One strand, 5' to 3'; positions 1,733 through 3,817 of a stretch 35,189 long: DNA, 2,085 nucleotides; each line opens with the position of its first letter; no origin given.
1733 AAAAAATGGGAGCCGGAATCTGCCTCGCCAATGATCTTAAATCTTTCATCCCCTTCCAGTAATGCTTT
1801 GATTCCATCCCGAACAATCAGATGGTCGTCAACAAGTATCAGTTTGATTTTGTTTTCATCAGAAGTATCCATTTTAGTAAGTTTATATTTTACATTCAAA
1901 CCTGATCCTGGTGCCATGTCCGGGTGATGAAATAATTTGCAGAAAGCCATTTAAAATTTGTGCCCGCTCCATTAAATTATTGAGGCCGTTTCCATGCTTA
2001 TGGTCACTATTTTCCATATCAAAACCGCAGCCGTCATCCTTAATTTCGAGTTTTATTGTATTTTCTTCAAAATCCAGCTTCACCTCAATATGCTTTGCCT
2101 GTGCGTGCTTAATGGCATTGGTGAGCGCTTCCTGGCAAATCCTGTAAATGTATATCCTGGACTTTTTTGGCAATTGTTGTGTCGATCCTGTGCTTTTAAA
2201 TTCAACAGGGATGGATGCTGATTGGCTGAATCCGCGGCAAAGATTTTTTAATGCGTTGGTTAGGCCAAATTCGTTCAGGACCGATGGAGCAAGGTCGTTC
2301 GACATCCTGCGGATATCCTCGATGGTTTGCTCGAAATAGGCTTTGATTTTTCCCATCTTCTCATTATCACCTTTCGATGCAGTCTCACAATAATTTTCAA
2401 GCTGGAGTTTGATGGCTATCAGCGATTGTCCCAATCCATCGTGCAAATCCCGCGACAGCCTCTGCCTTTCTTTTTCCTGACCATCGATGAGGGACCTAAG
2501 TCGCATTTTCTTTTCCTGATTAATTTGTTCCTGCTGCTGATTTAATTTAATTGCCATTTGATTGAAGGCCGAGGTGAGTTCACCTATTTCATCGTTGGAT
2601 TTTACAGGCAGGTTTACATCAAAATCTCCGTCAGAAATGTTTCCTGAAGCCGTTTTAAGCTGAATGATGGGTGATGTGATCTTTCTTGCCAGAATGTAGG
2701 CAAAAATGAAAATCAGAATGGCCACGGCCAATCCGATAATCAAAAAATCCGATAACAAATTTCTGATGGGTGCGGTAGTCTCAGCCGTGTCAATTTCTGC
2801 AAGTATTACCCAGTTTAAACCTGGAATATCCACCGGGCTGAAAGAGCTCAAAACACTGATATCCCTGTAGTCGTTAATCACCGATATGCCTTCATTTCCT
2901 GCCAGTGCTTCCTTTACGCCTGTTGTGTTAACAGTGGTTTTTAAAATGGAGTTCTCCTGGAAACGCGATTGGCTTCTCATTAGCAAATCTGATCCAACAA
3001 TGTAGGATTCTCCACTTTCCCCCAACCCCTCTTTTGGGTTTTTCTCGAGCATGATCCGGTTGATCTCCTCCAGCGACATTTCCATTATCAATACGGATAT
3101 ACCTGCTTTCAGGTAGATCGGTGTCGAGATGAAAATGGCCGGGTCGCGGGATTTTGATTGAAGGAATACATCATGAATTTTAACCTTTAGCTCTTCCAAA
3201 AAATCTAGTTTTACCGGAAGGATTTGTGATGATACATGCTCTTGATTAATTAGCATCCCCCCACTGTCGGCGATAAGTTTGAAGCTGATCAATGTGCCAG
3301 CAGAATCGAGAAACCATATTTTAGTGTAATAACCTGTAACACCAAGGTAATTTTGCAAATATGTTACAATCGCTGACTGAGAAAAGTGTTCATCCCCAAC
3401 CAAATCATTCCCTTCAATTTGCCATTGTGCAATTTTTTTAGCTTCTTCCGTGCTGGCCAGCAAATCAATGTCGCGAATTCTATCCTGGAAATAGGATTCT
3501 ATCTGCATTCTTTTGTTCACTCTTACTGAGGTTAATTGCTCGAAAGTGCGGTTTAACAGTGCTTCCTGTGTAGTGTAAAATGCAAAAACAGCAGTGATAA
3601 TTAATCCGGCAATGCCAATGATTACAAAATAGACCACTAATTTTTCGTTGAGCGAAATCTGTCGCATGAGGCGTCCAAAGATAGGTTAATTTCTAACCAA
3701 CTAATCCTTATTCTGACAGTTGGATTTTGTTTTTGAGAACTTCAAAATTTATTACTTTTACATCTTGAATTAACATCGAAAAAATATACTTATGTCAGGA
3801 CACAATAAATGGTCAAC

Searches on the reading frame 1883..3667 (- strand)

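Call 67: search_protein_families(library=pfam, proteins=[window:1883-3667:-], max_evalue=0.0001)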
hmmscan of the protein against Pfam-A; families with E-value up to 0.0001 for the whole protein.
window:1883-3667:- (594 aa): 5 families
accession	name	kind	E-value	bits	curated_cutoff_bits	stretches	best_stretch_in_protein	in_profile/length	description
PF00672.30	HAMP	-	1.1e-16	61.3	25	1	326-376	2-52/53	HAMP domain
PF02518.31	HATPase_c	-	3.9e-14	53.5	26.4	1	506-592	5-107/111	Histidine kinase-, DNA gyrase B-, and HSP90-like ATPase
PF07730.19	HisKA_3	-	5.7e-13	49.6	24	1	400-464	1-68/68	Histidine kinase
PF13581.12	HATPase_c_2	-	3.9e-07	30.6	27.4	1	498-557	23-87/127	Histidine kinase-like ATPase domain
PF02743.24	dCache_1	-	6.2e-07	29.6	45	1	52-289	18-238/240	Cache domain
